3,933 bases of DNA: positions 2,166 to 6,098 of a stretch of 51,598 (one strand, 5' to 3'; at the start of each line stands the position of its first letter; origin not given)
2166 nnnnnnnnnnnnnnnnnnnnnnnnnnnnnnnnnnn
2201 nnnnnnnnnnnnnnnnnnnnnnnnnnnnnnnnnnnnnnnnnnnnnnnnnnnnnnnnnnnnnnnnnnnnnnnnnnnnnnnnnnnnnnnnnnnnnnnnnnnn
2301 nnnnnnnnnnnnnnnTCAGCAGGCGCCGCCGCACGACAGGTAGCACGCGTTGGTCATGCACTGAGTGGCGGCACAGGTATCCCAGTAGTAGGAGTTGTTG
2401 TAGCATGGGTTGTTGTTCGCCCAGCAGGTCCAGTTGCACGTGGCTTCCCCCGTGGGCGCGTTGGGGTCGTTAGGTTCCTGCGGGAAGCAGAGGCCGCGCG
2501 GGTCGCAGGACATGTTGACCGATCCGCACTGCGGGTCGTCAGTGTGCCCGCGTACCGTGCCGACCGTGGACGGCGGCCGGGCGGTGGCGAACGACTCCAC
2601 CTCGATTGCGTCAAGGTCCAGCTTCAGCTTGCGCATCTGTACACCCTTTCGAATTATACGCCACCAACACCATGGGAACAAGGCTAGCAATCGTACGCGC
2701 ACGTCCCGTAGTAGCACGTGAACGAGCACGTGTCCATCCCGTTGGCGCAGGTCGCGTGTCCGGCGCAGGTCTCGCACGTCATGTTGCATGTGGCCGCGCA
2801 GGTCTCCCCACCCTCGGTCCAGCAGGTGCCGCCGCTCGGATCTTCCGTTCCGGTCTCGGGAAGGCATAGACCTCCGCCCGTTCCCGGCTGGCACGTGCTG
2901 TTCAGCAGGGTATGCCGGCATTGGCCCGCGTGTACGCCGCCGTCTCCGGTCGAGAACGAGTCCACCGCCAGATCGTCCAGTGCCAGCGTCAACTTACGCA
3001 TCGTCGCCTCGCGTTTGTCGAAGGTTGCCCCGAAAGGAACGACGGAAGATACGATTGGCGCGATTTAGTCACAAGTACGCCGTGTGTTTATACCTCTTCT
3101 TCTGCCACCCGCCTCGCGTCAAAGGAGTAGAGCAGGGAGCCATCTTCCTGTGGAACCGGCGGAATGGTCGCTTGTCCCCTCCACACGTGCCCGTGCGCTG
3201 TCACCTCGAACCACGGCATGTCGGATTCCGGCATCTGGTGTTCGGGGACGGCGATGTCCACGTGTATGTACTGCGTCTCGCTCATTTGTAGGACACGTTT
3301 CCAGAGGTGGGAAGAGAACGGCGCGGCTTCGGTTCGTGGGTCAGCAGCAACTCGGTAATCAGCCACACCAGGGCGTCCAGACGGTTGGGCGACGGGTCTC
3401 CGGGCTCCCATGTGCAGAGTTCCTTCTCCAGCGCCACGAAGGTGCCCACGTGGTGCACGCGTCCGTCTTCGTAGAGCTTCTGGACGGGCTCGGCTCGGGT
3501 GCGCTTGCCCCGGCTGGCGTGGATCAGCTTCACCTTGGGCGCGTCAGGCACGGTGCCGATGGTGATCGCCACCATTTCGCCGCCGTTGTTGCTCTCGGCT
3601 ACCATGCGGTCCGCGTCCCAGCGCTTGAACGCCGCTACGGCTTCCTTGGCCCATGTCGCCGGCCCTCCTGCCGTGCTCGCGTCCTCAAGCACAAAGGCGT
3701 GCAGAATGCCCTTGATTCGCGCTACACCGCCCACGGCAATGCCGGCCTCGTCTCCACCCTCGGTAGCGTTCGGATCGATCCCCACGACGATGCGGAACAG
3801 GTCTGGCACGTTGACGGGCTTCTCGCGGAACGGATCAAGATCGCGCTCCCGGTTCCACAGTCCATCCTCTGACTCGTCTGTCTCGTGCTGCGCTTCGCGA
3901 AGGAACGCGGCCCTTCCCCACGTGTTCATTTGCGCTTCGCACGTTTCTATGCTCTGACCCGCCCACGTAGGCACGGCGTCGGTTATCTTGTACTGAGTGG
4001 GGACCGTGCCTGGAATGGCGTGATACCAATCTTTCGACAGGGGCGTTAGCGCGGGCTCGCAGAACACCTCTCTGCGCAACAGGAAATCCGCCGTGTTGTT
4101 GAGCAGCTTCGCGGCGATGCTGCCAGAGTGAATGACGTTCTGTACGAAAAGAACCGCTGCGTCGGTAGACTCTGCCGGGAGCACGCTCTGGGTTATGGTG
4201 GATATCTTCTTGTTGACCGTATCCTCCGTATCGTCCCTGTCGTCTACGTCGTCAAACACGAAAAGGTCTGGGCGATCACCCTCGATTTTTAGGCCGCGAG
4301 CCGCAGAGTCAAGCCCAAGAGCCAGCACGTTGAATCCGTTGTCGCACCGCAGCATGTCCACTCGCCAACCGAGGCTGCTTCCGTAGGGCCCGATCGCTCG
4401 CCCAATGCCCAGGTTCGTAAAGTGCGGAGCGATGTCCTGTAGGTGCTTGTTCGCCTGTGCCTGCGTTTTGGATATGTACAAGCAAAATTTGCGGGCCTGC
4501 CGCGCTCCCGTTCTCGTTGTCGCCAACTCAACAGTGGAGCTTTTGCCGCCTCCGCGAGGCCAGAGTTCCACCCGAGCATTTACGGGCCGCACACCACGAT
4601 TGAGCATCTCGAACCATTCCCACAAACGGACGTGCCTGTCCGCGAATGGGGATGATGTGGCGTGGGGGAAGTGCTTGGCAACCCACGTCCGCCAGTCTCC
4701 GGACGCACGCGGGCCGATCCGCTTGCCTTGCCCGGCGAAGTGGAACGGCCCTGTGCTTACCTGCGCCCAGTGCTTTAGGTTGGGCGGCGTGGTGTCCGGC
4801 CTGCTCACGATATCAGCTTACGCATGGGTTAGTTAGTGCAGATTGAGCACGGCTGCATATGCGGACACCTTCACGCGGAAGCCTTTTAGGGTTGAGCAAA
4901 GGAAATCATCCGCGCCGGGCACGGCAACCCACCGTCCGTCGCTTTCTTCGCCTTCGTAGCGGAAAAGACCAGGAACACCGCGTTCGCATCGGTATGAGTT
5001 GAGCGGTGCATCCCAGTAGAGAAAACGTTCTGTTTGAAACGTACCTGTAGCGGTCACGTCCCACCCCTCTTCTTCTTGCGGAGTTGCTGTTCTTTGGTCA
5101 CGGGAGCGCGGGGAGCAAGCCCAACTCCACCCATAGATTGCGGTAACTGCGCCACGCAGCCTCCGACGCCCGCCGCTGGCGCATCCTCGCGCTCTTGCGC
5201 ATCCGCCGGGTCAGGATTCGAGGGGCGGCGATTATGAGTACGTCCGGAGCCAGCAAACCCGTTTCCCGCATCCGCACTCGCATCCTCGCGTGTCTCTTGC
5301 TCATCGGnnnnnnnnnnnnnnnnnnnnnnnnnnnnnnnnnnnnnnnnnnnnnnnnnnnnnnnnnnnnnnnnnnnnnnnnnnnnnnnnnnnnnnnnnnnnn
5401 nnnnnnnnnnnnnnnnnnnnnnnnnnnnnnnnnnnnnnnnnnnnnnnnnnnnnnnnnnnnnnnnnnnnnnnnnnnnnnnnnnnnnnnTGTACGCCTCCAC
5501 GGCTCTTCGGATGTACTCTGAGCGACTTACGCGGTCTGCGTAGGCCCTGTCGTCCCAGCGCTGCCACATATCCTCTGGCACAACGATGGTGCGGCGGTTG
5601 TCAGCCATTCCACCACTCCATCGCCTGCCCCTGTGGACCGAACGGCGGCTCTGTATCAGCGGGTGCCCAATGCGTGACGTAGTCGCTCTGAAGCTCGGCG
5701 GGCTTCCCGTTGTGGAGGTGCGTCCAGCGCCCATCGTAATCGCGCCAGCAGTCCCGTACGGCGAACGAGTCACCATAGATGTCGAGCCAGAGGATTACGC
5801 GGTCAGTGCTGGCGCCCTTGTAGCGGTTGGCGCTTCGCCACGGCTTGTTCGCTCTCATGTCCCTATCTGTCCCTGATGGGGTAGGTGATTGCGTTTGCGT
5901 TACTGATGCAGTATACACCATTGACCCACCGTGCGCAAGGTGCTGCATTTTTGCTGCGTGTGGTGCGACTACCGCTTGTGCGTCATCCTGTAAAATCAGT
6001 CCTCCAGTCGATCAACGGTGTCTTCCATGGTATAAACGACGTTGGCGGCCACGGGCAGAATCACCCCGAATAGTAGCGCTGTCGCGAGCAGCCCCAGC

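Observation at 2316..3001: Tandem RiPP-precursor-like Cys-rich peptides inserted between terminase and portal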

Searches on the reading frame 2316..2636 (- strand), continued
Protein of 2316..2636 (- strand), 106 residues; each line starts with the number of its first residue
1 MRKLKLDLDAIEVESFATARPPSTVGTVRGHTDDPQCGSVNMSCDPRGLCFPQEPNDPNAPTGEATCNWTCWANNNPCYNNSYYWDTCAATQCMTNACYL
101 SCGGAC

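Call 84: search_protein_representatives(alignment_id=A5)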
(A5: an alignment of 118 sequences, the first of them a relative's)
Query: 118 sequences, 90 profile positions. Proteins with E-value up to 0.001 (for the whole library): 6835; up to 1e-10: 717; up to 1e-30: 0. The best 150 are listed.
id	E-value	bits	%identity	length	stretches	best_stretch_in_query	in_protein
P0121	7.5e-20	87.3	-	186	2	2-62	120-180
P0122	3.6e-15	72.3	-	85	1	4-78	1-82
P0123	3.7e-15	72.3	-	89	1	4-83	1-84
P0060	5.0e-15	71.9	-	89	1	4-79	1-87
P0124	8.5e-15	71.1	-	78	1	4-66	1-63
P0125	8.7e-15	71.1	-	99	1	4-84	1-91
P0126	1.5e-14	70.4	-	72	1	4-71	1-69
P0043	1.7e-14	70.1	-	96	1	4-83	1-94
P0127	1.9e-14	70.0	-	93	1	4-77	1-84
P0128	2.1e-14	69.8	-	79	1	4-77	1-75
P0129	2.2e-14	69.8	-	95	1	4-77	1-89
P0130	2.3e-14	69.7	-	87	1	4-79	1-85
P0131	2.4e-14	69.7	-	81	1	4-77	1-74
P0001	2.6e-14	69.6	-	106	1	4-81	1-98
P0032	2.9e-14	69.4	-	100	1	4-81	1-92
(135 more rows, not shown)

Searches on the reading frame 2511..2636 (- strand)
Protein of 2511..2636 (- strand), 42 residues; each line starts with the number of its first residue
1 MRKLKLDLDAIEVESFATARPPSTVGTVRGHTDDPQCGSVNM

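Call 29: find_related_loci(query=A3, collection=genome_contigs, flank=10000)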
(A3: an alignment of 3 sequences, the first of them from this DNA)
Query A3 (42 aa) in genome_contigs; peptide patterns used: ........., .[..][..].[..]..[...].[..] (x = any residue, [..] = any of these).
26 stretches matched a pattern; 17 encode a relative of the query (tblastn E <= 1e-3); 17 distinct loci.
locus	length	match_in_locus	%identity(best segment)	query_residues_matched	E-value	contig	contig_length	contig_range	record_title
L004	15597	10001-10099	58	1-33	7e-9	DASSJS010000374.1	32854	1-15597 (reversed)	MAG TPA_asm: Longimicrobium sp. isolate SMAG_U1121 k141_1046919, whole genome shotgun sequence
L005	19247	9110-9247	50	1-40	2e-8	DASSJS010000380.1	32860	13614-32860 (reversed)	MAG TPA_asm: Longimicrobium sp. isolate SMAG_U1121 k141_294698, whole genome shotgun sequence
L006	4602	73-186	55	1-38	5e-8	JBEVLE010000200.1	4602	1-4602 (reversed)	MAG: Longimicrobiaceae bacterium isolate T4R2BO.9.metabat2 T4R2BO.9.metabat2_k133_2537603, whole genome shotgun sequence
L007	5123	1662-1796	47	1-40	1e-7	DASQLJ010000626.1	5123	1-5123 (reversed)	MAG TPA_asm: Longimicrobium sp. isolate SMAG_U11935 k141_3261041, whole genome shotgun sequence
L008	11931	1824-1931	56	1-35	1e-7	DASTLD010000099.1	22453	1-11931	MAG TPA_asm: Longimicrobium sp. isolate SMAG_U2535 k141_57635, whole genome shotgun sequence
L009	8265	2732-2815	68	1-28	1e-7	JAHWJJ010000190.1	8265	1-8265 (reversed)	MAG: Gemmatimonadetes bacterium isolate 0707_bin15 NODE_2226_length_8265_cov_6.518027, whole genome shotgun sequence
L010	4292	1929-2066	41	1-41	3e-7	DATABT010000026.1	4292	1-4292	MAG TPA_asm: Longimicrobium sp. isolate SMAG_U6705 k141_1366605, whole genome shotgun sequence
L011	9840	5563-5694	48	1-41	3e-7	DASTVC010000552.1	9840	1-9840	MAG TPA_asm: Longimicrobium sp. isolate SMAG_U2349 k141_1699736, whole genome shotgun sequence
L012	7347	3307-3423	56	1-37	4e-7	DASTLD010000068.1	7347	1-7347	MAG TPA_asm: Longimicrobium sp. isolate SMAG_U2535 k141_279154, whole genome shotgun sequence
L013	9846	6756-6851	63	1-31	9e-7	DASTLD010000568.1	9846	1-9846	MAG TPA_asm: Longimicrobium sp. isolate SMAG_U2535 k141_581275, whole genome shotgun sequence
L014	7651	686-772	55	1-29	1e-6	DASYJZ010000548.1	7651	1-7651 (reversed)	MAG TPA_asm: Longimicrobium sp. isolate SMAG_U4308 k141_1984386, whole genome shotgun sequence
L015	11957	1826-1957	45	1-41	3e-6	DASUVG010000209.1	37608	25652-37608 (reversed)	MAG TPA_asm: Longimicrobium sp. isolate SMAG_U1809 k141_1775055, whole genome shotgun sequence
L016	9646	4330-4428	55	1-32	4e-6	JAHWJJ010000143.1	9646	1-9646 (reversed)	MAG: Gemmatimonadetes bacterium isolate 0707_bin15 NODE_1585_length_9646_cov_6.282661, whole genome shotgun sequence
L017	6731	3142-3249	56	1-35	5e-6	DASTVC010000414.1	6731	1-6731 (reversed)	MAG TPA_asm: Longimicrobium sp. isolate SMAG_U2349 k141_121727, whole genome shotgun sequence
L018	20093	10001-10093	52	1-31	1e-5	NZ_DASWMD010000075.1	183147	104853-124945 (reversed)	MAG: Longimicrobium sp. isolate SMAG_U3378 k141_324017, whole genome shotgun sequence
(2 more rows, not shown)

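Call 35: search_protein_families(library=pfam, alignment_id=A4, max_evalue=0.00001)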
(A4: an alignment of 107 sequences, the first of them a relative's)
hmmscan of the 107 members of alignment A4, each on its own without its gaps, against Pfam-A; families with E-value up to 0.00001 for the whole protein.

A. member 1, L004:1287-2555:+ (422 aa): 2 families
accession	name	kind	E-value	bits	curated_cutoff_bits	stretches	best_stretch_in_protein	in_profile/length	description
PF22645.1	GKRP_SIS_N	-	3.2e-16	59.5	27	1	168-273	2-111/113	Glucokinase regulatory protein N-terminal SIS domain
PF22198.1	GKRP_SIS_2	-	3.5e-08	33.9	27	1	163-226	2-65/191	Glucokinase regulatory protein, second SIS domain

B. families by the number of members that match (of 107 scanned): 121 families (the first 25 are shown)
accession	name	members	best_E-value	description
PF07690.21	MFS_1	2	2.8e-58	Major Facilitator Superfamily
PF00990.26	GGDEF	2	5.5e-40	Diguanylate cyclase, GGDEF domain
PF00581.25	Rhodanese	2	5.1e-36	Rhodanese-like domain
PF13699.11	eCIS_core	2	8.1e-32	eCIS core domain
PF13304.12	AAA_21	2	1.2e-28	AAA domain, putative AbiEii toxin, Type IV TA system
PF06580.19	His_kinase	2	2.2e-24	Histidine kinase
PF00004.35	AAA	2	3.2e-22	ATPase family associated with various cellular activities (AAA)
PF07728.20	AAA_5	2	2e-18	AAA domain (dynein-related subfamily)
PF00583.31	Acetyltransf_1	2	1.8e-16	Acetyltransferase (GNAT) family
PF13401.12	AAA_22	2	1.2e-10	AAA domain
PF13620.12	CarboxypepD_reg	2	3.1e-10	Carboxypeptidase regulatory-like domain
PF13508.13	Acetyltransf_7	2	3.3e-10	Acetyltransferase (GNAT) domain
PF14279.12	HNH_5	2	7.3e-09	HNH endonuclease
PF00158.32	Sigma54_activat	2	3.4e-08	Sigma-54 interaction domain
PF01039.27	Carboxyl_trans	1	1.3e-204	Carboxyl transferase domain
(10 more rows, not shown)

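Call 41: find_related_loci(query=A3, collection=viral_contigs, flank=6000)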
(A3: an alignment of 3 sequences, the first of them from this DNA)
Query A3 (42 aa) in viral_contigs; peptide patterns used: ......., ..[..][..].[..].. (x = any residue, [..] = any of these).
99 stretches matched a pattern; 1 encode a relative of the query (tblastn E <= 1e-3); 1 distinct loci.
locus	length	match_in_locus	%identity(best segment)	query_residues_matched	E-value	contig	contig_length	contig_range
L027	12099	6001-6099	67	1-32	3e-10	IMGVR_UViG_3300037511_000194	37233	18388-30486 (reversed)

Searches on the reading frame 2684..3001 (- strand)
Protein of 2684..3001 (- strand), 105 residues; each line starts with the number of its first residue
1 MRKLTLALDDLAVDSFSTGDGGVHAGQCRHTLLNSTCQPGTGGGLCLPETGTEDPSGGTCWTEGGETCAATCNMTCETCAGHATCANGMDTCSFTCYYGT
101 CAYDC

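Call 3: search_protein_families(library=ncbifam, proteins=[window:2684-3001:-], max_evalue=1)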
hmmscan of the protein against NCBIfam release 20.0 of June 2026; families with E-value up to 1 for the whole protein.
window:2684-3001:- (105 aa): 0 families

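Call 4: search_protein_families(library=pfam, proteins=[window:2684-3001:-], max_evalue=1)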
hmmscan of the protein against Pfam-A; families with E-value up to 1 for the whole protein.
window:2684-3001:- (105 aa): 0 families

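Call 14: find_homologous_proteins(query=window:2684-3001:-, max_evalue=0.1)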
Query window:2684-3001:- (105 aa): 2 proteins with E <= 0.1 among 11 candidates.
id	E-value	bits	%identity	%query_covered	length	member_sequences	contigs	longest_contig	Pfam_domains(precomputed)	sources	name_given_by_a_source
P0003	9.6e-65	234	100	100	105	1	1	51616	-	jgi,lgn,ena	-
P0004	7.7e-30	121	63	100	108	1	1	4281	-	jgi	jgi:hypothetical protein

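Call 15: find_encoding_contigs(protein=P0004, flank=10000)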
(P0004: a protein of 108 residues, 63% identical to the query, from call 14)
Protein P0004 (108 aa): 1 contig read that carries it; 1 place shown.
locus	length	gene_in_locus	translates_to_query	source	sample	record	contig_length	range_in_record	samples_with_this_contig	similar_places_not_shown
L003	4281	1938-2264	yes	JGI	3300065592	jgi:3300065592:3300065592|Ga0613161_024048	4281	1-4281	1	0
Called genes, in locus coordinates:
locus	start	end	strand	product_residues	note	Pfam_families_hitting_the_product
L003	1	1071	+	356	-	?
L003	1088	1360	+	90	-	-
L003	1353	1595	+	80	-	-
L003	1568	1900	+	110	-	-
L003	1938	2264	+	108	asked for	-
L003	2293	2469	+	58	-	-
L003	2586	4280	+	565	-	?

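Call 43: find_related_loci(query=window:2684-3001:-, collection=viral_contigs, flank=6000)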
Query window:2684-3001:- (105 aa) in viral_contigs; peptide patterns used: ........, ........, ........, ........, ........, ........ (x = any residue, [..] = any of these).
3 stretches matched a pattern, but none encodes a relative of the query by tblastn (E <= 1e-3).

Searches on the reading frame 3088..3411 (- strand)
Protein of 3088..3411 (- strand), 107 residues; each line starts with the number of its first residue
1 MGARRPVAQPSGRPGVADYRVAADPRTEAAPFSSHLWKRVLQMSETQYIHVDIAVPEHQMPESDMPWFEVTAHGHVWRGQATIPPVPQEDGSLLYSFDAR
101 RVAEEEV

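Call 3: search_protein_families(library=ncbifam, proteins=[window:3088-3411:-], max_evalue=1)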
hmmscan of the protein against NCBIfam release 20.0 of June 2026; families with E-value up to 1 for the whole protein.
window:3088-3411:- (107 aa): 0 families

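Call 4: search_protein_families(library=pfam, proteins=[window:3088-3411:-], max_evalue=1)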
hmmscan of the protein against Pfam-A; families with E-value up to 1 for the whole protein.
window:3088-3411:- (107 aa): 0 families

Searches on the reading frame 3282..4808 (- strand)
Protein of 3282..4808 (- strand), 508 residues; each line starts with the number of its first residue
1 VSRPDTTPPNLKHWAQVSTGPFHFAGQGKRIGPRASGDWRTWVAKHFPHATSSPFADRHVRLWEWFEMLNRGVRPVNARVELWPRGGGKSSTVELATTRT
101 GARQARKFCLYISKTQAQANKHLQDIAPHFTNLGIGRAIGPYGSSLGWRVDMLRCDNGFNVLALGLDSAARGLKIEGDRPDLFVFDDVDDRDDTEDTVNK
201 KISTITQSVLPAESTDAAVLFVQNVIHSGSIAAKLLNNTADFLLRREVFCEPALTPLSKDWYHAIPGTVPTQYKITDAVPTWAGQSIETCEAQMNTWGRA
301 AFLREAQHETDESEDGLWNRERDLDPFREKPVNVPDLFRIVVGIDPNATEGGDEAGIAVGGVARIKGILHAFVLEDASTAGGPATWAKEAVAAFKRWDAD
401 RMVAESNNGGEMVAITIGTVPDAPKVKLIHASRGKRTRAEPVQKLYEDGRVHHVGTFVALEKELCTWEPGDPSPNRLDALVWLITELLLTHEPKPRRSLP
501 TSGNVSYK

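Call 3: search_protein_families(library=ncbifam, proteins=[window:3282-4808:-], max_evalue=1)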
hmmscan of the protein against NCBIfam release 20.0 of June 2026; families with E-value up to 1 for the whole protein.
window:3282-4808:- (508 aa): 1 family
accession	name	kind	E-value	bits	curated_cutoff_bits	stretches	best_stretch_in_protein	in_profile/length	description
NF033889.1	termin_lrg_T7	equivalog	0.0045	15.8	150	1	339-415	334-406/500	phage terminase large subunit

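Call 4: search_protein_families(library=pfam, proteins=[window:3282-4808:-], max_evalue=1)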
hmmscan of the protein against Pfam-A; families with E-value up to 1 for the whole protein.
window:3282-4808:- (508 aa): 2 families
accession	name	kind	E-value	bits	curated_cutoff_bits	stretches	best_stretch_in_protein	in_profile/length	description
PF17289.8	Terminase_6C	-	2.8e-13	50.6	22.6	1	342-484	1-152/155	Terminase RNaseH-like domain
PF22530.2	Terminase-T7_RNaseH-like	-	0.0088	16.7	27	1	344-416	1-69/108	Terminase Bacteriophage T7, Ribonuclease H-like domain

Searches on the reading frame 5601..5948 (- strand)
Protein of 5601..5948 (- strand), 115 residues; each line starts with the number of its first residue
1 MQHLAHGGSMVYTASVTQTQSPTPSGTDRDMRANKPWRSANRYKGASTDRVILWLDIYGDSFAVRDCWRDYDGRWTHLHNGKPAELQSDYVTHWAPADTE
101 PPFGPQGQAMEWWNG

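Call 87: search_protein_families(library=pfam, alignment_id=A8, max_evalue=0.001)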
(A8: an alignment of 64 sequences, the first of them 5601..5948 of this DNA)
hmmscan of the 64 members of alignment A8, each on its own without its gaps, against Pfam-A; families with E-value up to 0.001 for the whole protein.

A. member 1, window:5601-5948:- (115 aa): 0 families

B. families by the number of members that match (of 64 scanned): 10 families
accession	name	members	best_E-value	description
PF01381.28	HTH_3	3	2.2e-10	Helix-turn-helix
PF13560.12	HTH_31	2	2.6e-07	Helix-turn-helix domain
PF11367.14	Tail_completion_gp17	1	3.1e-08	Tail completion protein gp17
PF02086.21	MethyltransfD12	1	6.4e-05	D12 class N6 adenine-specific DNA methyltransferase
PF13384.12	HTH_23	1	9.2e-05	Homeodomain-like domain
PF14520.12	HHH_5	1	0.00011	Helix-hairpin-helix domain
PF01965.30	DJ-1_PfpI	1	0.00024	DJ-1/PfpI family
PF21983.2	NikA-like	1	0.00028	Mobilization protein NikA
PF13551.12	HTH_29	1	0.00081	Winged helix-turn helix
PF01527.26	HTH_Tnp_1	1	0.00095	Transposase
